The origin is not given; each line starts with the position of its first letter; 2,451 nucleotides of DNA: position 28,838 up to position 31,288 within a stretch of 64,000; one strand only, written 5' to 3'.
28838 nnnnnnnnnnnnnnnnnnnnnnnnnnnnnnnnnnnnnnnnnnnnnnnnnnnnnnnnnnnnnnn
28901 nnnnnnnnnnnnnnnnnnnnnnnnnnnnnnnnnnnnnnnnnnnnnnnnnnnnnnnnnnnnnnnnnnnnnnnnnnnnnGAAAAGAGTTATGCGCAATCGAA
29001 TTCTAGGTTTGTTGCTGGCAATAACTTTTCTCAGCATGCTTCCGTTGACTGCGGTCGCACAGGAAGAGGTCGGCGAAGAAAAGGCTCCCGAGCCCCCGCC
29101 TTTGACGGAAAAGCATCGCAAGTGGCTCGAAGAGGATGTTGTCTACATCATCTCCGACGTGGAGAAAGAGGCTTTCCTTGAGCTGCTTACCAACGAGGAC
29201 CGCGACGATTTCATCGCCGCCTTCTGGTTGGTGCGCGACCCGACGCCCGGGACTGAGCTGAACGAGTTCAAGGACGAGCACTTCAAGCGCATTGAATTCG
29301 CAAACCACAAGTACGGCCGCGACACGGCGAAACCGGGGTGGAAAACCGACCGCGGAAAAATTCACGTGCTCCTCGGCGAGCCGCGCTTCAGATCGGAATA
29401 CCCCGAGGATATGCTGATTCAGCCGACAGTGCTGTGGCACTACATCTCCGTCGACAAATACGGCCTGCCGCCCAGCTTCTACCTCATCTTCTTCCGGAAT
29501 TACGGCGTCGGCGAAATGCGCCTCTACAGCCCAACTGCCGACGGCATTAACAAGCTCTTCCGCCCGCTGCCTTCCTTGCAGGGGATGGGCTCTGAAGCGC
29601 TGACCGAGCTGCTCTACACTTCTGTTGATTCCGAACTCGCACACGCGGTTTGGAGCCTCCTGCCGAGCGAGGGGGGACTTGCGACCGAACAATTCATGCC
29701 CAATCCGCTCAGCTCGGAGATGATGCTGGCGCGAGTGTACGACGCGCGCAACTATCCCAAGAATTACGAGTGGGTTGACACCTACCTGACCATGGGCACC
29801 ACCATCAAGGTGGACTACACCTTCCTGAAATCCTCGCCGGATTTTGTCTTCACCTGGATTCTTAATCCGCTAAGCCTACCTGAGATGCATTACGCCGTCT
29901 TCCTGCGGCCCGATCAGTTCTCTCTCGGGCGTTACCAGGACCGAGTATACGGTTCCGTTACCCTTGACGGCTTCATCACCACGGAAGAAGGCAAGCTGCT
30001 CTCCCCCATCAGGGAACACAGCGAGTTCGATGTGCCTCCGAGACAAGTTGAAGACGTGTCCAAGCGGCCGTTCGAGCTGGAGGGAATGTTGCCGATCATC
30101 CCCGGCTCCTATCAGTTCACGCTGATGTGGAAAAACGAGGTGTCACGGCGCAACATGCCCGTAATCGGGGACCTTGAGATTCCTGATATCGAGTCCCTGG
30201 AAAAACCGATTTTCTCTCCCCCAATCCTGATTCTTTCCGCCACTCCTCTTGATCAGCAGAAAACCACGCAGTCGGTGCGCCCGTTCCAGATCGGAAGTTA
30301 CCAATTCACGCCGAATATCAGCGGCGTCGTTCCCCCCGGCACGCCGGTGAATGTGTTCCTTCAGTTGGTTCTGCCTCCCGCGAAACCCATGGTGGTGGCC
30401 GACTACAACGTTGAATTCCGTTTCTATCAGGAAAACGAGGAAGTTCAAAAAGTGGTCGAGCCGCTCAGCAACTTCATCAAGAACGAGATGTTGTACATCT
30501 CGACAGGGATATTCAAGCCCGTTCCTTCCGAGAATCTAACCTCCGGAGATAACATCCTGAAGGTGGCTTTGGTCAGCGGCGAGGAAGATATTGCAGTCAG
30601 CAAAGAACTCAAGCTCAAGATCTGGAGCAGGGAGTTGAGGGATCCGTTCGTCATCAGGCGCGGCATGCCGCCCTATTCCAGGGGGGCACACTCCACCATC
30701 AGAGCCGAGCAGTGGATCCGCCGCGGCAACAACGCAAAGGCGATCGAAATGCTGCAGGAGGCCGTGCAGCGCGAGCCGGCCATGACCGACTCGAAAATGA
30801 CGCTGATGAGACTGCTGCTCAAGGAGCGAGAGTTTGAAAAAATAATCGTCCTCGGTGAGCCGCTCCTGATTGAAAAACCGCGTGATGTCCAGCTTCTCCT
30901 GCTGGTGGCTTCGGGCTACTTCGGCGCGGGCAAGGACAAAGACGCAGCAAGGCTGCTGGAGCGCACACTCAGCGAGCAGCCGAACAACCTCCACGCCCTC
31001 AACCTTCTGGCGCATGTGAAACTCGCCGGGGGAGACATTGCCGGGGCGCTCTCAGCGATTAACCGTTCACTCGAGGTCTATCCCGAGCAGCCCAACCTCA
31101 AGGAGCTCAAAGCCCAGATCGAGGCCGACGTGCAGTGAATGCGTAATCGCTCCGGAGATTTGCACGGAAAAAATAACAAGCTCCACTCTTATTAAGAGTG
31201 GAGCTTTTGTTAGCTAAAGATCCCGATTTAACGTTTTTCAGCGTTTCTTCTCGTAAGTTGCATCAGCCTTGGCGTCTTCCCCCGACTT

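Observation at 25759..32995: Linked CarboxypepD_reg-TPR, VWA-like and GWxTD-TPR genes convergent with a seven-repeat PEGA-like surface protein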

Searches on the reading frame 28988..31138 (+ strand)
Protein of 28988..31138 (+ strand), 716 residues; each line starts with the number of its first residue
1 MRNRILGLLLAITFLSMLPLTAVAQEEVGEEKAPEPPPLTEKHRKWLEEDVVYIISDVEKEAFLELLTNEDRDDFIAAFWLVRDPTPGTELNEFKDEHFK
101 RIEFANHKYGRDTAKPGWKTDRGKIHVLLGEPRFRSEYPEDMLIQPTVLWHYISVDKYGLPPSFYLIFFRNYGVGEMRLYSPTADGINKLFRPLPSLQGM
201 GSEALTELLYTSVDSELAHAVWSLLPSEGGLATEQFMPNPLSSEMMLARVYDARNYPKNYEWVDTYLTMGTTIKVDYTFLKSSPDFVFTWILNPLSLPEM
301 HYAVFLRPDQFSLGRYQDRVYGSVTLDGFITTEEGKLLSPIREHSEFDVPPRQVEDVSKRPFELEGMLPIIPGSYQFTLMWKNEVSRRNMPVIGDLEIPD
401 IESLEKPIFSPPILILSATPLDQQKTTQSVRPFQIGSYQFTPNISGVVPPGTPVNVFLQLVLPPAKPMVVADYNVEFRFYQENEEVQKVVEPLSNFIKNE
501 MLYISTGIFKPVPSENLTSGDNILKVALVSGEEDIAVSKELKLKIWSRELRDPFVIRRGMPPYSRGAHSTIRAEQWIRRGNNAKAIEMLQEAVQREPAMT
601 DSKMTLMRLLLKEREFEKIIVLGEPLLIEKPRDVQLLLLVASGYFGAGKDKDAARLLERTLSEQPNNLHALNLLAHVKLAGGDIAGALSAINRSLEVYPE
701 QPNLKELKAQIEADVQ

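Call 5: search_protein_families(library=pfam, proteins=[window:28988-31138:+], max_evalue=0.1)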
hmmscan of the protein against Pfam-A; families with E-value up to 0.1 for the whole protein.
window:28988-31138:+ (716 aa): 17 families
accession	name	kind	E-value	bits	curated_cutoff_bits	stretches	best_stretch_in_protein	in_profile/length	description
PF14559.12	TPR_19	-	1.7e-14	54.3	25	2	646-711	3-68/68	Tetratricopeptide repeat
PF20094.4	GWxTD_dom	-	1.8e-09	38.1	26.9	1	45-133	31-113/172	GWxTD domain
PF13428.12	TPR_14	-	3.2e-09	37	23.5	2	670-711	3-44/44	Tetratricopeptide repeat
PF07719.23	TPR_2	-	3e-06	27.3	27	0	572-597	7-32/34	Tetratricopeptide repeat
PF23914.1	TPR_CcmH_CycH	-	1.9e-05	25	42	1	649-701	102-154/158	Cytochrome c-type biogenesis protein H TPR domain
PF13432.12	TPR_16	-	2.6e-05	25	32.7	1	644-701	7-64/65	Tetratricopeptide repeat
PF14561.12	TPR_20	-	0.00069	20.3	25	0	656-691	10-45/90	Tetratricopeptide repeat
PF13429.12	TPR_15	-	0.00086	19.2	26.2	1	571-688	151-268/280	Tetratricopeptide repeat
PF25060.1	ARM_TT21_2nd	-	0.0024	17.8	27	1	651-712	205-266/270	Tetratricopeptide repeat protein 21 second ARM domain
PF13424.12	TPR_12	-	0.0028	18.3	30.1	0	653-699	29-76/77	Tetratricopeptide repeat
PF13174.12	TPR_6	-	0.0037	18.3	26.3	0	576-597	10-31/33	Tetratricopeptide repeat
PF12895.13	ANAPC3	-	0.0055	17.4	27.2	1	616-692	5-80/82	Anaphase-promoting complex, cyclosome, subunit 3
PF13371.12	TPR_9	-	0.018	15.5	35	0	648-711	9-72/73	Tetratricopeptide repeat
PF00515.34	TPR_1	-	0.02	15.1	27.8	0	579-597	14-32/34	Tetratricopeptide repeat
PF09295.16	ChAPs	-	0.023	14.1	20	1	583-692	186-292/395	ChAPs (Chs5p-Arf1p-binding proteins)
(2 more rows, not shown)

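Call 6: search_protein_families(library=ncbifam, proteins=[window:28988-31138:+], max_evalue=0.1)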
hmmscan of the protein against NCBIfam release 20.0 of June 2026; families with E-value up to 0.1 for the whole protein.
window:28988-31138:+ (716 aa): 16 families
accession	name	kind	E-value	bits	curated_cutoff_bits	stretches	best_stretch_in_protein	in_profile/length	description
TIGR04514.1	GWxTD_dom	domain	3.5e-28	98.2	28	1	46-152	1-104/105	GWxTD domain-containing protein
TIGR02917.1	PEP_TPR_lipo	equivalog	7.2e-14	50.6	312.2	1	578-713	545-680/899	XrtA/PEP-CTERM system TPR-repeat protein PrsT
TIGR02521.1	type_IV_pilW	equivalog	7.4e-06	25.7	154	1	647-713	148-214/234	type IV pilus biogenesis/stability protein PilW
NF040959.1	MamA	equivalog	5.1e-05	22.8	200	1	573-702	44-173/204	magnetosome protein MamA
NF033758.1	gliding_GltE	equivalog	0.00038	19.5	225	0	567-614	154-202/411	adventurous gliding motility TPR repeat lipoprotein GltE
NF052415.1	T3SS_chap_SctY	equivalog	0.00097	19.6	70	1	631-705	3-80/106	type III secretion apparatus assembly chaperone SctY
TIGR03939.1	PGA_TPR_OMP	equivalog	0.0015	16.8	366.65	1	579-706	66-192/800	poly-beta-1,6 N-acetyl-D-glucosamine export porin PgaA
NF033920.0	C39_PA2778_fam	equivalog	0.0025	17.3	150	1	631-697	187-253/255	PA2778 family cysteine peptidase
NF008757.0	PRK11788.1-5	equivalog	0.011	14.9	363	1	573-701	187-315/388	lipopolysaccharide assembly protein LapB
NF052400.1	M48_BAM_BepA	equivalog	0.011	14.6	570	1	582-690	323-431/483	beta-barrel assembly-enhancing protease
NF041522.1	TPR_sll0314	equivalog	0.02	14.1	225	1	685-713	197-225/275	Sll0314/Alr1548 family TPR repeat-containing protein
TIGR00540.1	TPR_hemY_coli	hypoth_equivalog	0.022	13.6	142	0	637-712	120-196/385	heme biosynthesis-associated TPR protein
NF007468.0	PRK10049.1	equivalog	0.035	12.3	1043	1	583-709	118-240/817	poly-beta-1,6 N-acetyl-D-glucosamine export porin PgaA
NF053720.1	NsdA_fam_reg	subfamily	0.042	13.4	75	0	635-699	330-399/432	NsdA family TPR-like regulatory protein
NF008755.0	PRK11788.1-3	equivalog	0.055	12.8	430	1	573-714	187-325/388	lipopolysaccharide assembly protein LapB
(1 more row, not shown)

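Call 11: find_homologous_proteins(query=window:28988-31138:+)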
Query window:28988-31138:+ (716 aa): 939 proteins with E <= 0.001 among 8000 candidates; the best 120 are listed.
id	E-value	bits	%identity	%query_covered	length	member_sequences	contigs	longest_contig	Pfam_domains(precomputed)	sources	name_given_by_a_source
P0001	0.0e+0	1604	99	100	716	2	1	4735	PF14559.13,PF20094.5,PF13428.13,PF07719.24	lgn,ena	-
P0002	0.0e+0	1357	82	100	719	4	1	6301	PF14559.13,PF20094.5,PF13428.13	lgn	-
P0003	0.0e+0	1225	74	95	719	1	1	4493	PF14559.13,PF23914.2,PF20094.5,PF00515.35,PF13428.13,PF07719.24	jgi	jgi:GWxTD domain-containing protein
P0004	0.0e+0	1180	71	95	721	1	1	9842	PF14559.13,PF23914.2,PF25060.1,PF13371.13,PF17874.8,PF20094.5,PF12895.14,PF13432.13,PF13428.13,PF07719.24,PF13174.13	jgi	jgi:GWxTD domain-containing protein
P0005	0.0e+0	1025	63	97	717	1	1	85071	PF14559.13,PF23914.2,PF20094.5,PF00515.35,PF12895.14,PF13432.13,PF13428.13,PF07719.24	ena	-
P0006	0.0e+0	1016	61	100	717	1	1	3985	PF14559.13,PF23914.2,PF20094.5,PF00515.35,PF12895.14,PF13432.13,PF13428.13,PF13181.13,PF07719.24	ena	-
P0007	1.8e-273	927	57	96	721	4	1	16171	PF14559.13,PF23914.2,PF20094.5,PF12895.14,PF13432.13,PF13428.13,PF07719.24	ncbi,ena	-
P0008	3.2e-271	920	55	98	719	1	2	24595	PF14559.13,PF25062.2,PF20094.5,PF13432.13,PF13428.13,PF07719.24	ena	-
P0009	1.5e-141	491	36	100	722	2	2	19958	PF14559.13,PF20094.5,PF00515.35,PF12895.14,PF13424.13,PF13176.13,PF13432.13,PF13428.13,PF07719.24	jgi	jgi:GWxTD domain-containing protein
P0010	1.9e-132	461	36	94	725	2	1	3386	PF14559.13,PF20094.5,PF00515.35,PF12895.14,PF13424.13,PF13432.13,PF13428.13,PF07719.24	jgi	-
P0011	6.3e-118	413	32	99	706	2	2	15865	PF14559.13,PF13371.13,PF20094.5,PF13424.13,PF13432.13,PF13428.13,PF07719.24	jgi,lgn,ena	-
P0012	2.2e-117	411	35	99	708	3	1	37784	PF13414.13,PF20094.5,PF13176.13,PF13428.13,PF14559.13,PF00515.35,PF12895.14,PF13424.13,PF13432.13,PF13181.13,PF07719.24,PF13174.13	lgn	-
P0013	1.4e-115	405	34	99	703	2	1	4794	PF14559.13,PF20094.5,PF13424.13,PF13432.13,PF13428.13,PF07719.24,PF13174.13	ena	-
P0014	6.3e-115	403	34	95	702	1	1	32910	PF14559.13,PF20094.5,PF13424.13,PF13428.13,PF13181.13,PF07719.24,PF13174.13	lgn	-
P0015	6.0e-111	390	33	95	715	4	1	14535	PF14559.13,PF20094.5,PF00515.35,PF13428.13,PF13181.13,PF07719.24,PF13174.13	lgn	-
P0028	4.1e-84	301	31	95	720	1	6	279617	PF13414.13,PF20094.5,PF13428.13,PF14559.13,PF25068.3,PF00515.35,PF12895.14,PF13424.13,PF13432.13,PF13181.13,PF07719.24,PF13174.13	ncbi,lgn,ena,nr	ncbi:MAG: GWxTD domain-containing protein [Candidatus Saccharicenans sp.]|nr:MAG: hypothetical prote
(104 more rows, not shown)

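Call 13: find_encoding_contigs(protein=P0005, flank=10000, max_places=2)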
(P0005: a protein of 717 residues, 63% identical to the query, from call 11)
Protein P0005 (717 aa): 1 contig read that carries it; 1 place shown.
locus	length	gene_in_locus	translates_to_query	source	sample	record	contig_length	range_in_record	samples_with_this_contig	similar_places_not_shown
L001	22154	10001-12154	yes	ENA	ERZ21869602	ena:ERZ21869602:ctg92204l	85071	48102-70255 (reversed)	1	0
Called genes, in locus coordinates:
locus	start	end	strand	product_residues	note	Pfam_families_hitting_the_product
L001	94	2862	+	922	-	PF13620:CarboxypepD_reg, PF07715:Plug (faint)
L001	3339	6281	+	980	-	PF13620:CarboxypepD_reg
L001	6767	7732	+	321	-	PF13620:CarboxypepD_reg, PF14559:TPR_19 (weak), PF23914:TPR_CcmH_CycH (weak), PF00515:TPR_1, PF07719:TPR_2, PF13181:TPR_8, PF23914:TPR_CcmH_CycH, PF13414:TPR_11 (weak), +11 more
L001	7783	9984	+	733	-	-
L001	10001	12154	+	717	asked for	PF20094:GWxTD_dom, PF00515:TPR_1 (faint), PF07719:TPR_2 (faint), PF12895:ANAPC3 (faint), PF13428:TPR_14 (faint), PF13432:TPR_16 (faint), PF23914:TPR_CcmH_CycH (faint), PF14559:TPR_19 (weak)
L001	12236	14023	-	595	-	-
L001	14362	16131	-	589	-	PF07969:Amidohydro_3, PF01979:Amidohydro_1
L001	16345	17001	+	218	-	-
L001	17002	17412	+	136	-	-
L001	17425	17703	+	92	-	PF08984:DUF1858 (weak)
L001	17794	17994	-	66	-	-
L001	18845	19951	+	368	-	PF00155:Aminotran_1_2, PF00266:Aminotran_5, PF01053:Cys_Met_Meta_PP (faint)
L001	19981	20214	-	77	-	PF11731:Cdd1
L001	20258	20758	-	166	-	PF00903:Glyoxalase, PF22677:Ble-like_N (weak)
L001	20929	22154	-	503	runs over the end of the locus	PF22113:Mtrc-MtrF_II-IV_dom (faint), PF09699:Paired_CXXCH_1 (faint), PF14522:Cytochrome_C7 (faint), PF14537:Cytochrom_c3_2 (faint), PF13435:Cytochrome_C554 (faint), PF13447:Multi-haem_cyto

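Call 14: find_encoding_contigs(protein=P0028, flank=10000, max_places=2)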
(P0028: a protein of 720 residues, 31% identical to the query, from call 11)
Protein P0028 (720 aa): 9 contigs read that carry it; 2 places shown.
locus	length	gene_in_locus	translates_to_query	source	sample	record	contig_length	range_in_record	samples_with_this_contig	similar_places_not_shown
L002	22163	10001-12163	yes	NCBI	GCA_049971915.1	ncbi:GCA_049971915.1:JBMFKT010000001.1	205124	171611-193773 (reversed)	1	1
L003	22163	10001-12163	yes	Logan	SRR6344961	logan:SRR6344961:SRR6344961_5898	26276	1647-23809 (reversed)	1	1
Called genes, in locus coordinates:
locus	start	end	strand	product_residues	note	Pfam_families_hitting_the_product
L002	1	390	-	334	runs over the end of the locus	PF01408:GFO_IDH_MocA, PF22725:GFO_IDH_MocA_C3, PF02894:GFO_IDH_MocA_C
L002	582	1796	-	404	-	PF02746:MR_MLE_N, PF13378:MR_MLE_C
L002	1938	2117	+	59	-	-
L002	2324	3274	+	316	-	PF01040:UbiA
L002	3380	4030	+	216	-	PF02517:Rce1-like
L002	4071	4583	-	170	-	PF00881:Nitroreductase, PF14512:TM1586_NiRdase (weak)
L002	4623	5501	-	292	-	PF01261:AP_endonuc_2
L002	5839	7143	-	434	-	PF01408:GFO_IDH_MocA, PF19051:GFO_IDH_MocA_C2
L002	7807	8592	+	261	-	PF01643:Acyl-ACP_TE, PF13279:4HBT_2 (faint), PF20791:Acyl-ACP_TE_C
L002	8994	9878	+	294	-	PF01734:Patatin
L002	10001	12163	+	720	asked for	PF20094:GWxTD_dom, PF13174:TPR_6 (faint), PF13414:TPR_11 (faint), PF07719:TPR_2 (faint), PF00515:TPR_1 (faint), PF13181:TPR_8 (faint), PF14559:TPR_19 (weak), PF12895:ANAPC3 (weak), +4 more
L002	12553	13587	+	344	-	PF01263:Aldose_epim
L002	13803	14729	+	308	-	PF13353:Fer4_12, PF04055:Radical_SAM, PF12797:Fer4_2 (faint), PF13237:Fer4_10 (weak), PF14697:Fer4_21 (weak), PF12838:Fer4_7, PF13187:Fer4_9, PF00037:Fer4 (weak), +2 more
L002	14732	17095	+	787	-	PF02901:PFL-like, PF01228:Gly_radical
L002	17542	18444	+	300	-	PF21088:MS_channel_1st, PF00924:MS_channel_2nd, PF21082:MS_channel_3rd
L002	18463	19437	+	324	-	PF02423:OCD_Mu_crystall, PF01488:Shikimate_DH (weak)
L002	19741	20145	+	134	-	PF02566:OsmC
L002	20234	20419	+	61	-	-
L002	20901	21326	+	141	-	-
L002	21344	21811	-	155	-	-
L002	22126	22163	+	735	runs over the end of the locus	PF06452:CBM9_1 (weak), PF19313:DUF5916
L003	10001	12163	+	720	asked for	PF20094:GWxTD_dom, PF13174:TPR_6 (faint), PF13414:TPR_11 (faint), PF07719:TPR_2 (faint), PF00515:TPR_1 (faint), PF13181:TPR_8 (faint), PF14559:TPR_19 (weak), PF12895:ANAPC3 (weak), +4 more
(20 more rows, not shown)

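Call 20: find_related_loci(query=A1, collection=genome_contigs, flank=8000)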
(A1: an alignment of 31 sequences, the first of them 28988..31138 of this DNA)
Query A1 (716 aa) in genome_contigs; peptide patterns used: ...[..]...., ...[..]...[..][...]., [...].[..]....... (x = any residue, [..] = any of these).
600 stretches matched a pattern (row limit reached: there are more); 581 encode a relative of the query (tblastn E <= 1e-3); the best 80 are kept; 80 distinct loci.
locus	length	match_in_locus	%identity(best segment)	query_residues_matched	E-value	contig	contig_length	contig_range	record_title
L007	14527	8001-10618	30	1-706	7e-89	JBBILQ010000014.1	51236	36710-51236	MAG: Candidatus Aminicenantes bacterium isolate RVF170221_bin_212 NODE_482_length_51236_cov_7.268713, whole genome shotg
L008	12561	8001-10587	30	2-707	6e-88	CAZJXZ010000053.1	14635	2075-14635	MAG TPA_asm: uncultured Eubacteriales bacterium isolate binchicken_co383_20 genome assembly, contig: NODE_1241_length_14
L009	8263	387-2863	29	1-706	1e-85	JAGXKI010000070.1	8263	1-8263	Bacterium isolate GSL_GB14_3 NODE_1258_length_8263_cov_5.706, whole genome shotgun sequence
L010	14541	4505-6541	29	1-713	6e-82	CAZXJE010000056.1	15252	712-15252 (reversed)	MAG TPA_asm: uncultured Eubacteriales bacterium isolate SRP068000_co2_124 genome assembly, contig: NODE_3493_length_1525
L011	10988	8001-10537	28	39-706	1e-80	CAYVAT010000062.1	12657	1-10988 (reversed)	MAG TPA_asm: uncultured Eubacteriales bacterium isolate binchicken_co178_256 genome assembly, contig: NODE_6065_length_1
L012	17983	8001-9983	29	33-713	3e-79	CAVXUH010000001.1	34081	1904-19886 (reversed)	MAG: Candidatus Aminicenantes bacterium isolate MFD05942.bin.1.3 genome assembly, contig: contig_134713, whole genome sh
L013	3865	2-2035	29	12-711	6e-80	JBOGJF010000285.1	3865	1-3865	MAG: Vicinamibacteria bacterium isolate M3-S_concoct.bin.117_sub k127_2838138, whole genome shotgun sequence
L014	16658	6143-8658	27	28-705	3e-77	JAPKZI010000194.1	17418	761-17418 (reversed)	MAG: Candidatus Aminicenantes bacterium isolate LacPavin_0920_SED5_MAG_59_17 LacPavin_0920_SED5_scaffold_3102751, whole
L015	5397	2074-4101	28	4-706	2e-77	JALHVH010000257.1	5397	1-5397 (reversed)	MAG: Candidatus Aminicenantes bacterium isolate PFL71 seq_1951104, whole genome shotgun sequence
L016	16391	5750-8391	26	6-704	4e-77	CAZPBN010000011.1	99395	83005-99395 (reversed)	MAG TPA_asm: uncultured Eubacteriales bacterium isolate SRP141376_co1_219 genome assembly, contig: NODE_529_length_99395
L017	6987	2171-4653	29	36-706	3e-77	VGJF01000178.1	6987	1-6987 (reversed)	MAG: Candidatus Aminicenantes bacterium isolate M_DeepCast_400m_m2_244 M_DeepCast_400m_m2_244_Ga0194112_10022914, whole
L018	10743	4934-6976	28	2-707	5e-77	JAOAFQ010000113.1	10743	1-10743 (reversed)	MAG: Candidatus Aminicenantes bacterium isolate SKW293 k141_1627736, whole genome shotgun sequence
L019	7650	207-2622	28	4-706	3e-76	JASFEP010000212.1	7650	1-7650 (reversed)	MAG: Candidatus Aminicenantes bacterium isolate D0606M12metaG_Bin_51 D0606M12metaG_FD_scaffold_2938_c1, whole genome sho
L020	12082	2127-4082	29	37-706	1e-75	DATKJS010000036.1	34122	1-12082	MAG TPA_asm: Terriglobales bacterium isolate SMAG_U14636 k141_2231909, whole genome shotgun sequence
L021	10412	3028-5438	28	31-707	4e-75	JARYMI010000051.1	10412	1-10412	MAG: Clostridiales bacterium isolate A05DMB-I-28 NODE_51_length_10412_cov_10.216159, whole genome shotgun sequence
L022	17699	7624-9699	27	1-713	3e-74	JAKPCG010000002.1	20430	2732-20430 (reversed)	MAG: Acidobacteriota bacterium isolate JPMR_maxbin.012 k141_736284, whole genome shotgun sequence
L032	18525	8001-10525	27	1-706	7e-71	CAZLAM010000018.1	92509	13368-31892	MAG TPA_asm: uncultured Eubacteriales bacterium isolate binchicken_co255_92 genome assembly, contig: k141_4767844, whole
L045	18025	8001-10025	26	1-706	3e-66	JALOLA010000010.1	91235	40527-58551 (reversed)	MAG: Acidobacteria bacterium isolate Prado013 scaffold_370, whole genome shotgun sequence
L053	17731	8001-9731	29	14-612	3e-65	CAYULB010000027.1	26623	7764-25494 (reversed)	MAG TPA_asm: uncultured Eubacteriales bacterium isolate SRP141376_co1_340 genome assembly, contig: NODE_4114_length_2662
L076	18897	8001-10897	25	39-713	1e-44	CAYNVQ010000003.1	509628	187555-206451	MAG TPA_asm: uncultured Eubacteriales bacterium isolate SRP323688_co1_275 genome assembly, contig: NODE_12_length_509628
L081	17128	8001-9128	30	2-387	5e-42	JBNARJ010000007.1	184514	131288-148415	MAG: Candidatus Saccharicenans sp. isolate Kamch4316-2DMB-12 bin16.fa-7, whole genome shotgun sequence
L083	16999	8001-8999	32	51-387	2e-43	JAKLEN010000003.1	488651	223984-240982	MAG: Acidobacteria bacterium isolate RA.bin134 RA.bin134_3, whole genome shotgun sequence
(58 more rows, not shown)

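Call 28: find_encoding_contigs(protein=P0012, flank=8000, max_places=1)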
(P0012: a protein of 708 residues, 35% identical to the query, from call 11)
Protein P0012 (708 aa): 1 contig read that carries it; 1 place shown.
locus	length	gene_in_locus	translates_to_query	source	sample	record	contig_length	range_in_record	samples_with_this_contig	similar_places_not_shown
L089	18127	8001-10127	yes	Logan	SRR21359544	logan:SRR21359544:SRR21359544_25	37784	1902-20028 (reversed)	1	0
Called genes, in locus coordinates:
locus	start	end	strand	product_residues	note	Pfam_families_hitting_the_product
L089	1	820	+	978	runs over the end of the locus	PF13620:CarboxypepD_reg, PF13715:CarbopepD_reg_2, PF22904:NOMO1-like_2nd (faint), PF07715:Plug (weak), PF25183:OMP_b-brl_4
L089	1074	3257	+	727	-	PF00884:Sulfatase, PF01663:Phosphodiest (weak), PF13181:TPR_8 (faint), PF16347:SGSH_C, PF13432:TPR_16 (weak), PF14559:TPR_19, PF13424:TPR_12 (weak), PF13432:TPR_16 (weak), +15 more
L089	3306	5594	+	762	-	PF00884:Sulfatase, PF01663:Phosphodiest, PF16347:SGSH_C, PF17874:TPR_MalT (weak), PF13432:TPR_16 (weak), PF00515:TPR_1 (weak), PF07719:TPR_2 (weak), PF13414:TPR_11, +16 more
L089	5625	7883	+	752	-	PF00884:Sulfatase, PF01663:Phosphodiest, PF16347:SGSH_C, PF13432:TPR_16 (weak), PF13414:TPR_11 (weak), PF13414:TPR_11 (weak), PF13432:TPR_16 (weak), PF14559:TPR_19 (weak), +17 more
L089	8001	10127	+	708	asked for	PF20094:GWxTD_dom, PF00515:TPR_1 (faint), PF13432:TPR_16 (faint), PF13174:TPR_6 (faint), PF12895:ANAPC3 (faint), PF13424:TPR_12 (faint), PF07719:TPR_2 (faint), PF14559:TPR_19 (weak), +4 more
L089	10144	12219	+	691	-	PF00884:Sulfatase, PF01663:Phosphodiest, PF16347:SGSH_C, PF13432:TPR_16, PF14559:TPR_19, PF13424:TPR_12, PF14559:TPR_19 (weak), PF13432:TPR_16 (weak), +17 more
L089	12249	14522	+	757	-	PF00884:Sulfatase, PF01663:Phosphodiest, PF16347:SGSH_C, PF12569:NatA_aux_su (faint), PF07719:TPR_2 (faint), PF13176:TPR_7 (faint), PF13424:TPR_12 (faint), PF13428:TPR_14 (faint), +6 more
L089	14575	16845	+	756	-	PF00884:Sulfatase, PF01663:Phosphodiest (faint), PF16347:SGSH_C, PF12895:ANAPC3 (faint), PF17874:TPR_MalT, PF13432:TPR_16, PF00515:TPR_1 (weak), PF13181:TPR_8 (weak), +12 more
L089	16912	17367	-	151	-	PF13801:Metal_resist (faint), PF07813:LTXXQ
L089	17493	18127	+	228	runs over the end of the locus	PF00072:Response_reg, PF00486:Trans_reg_C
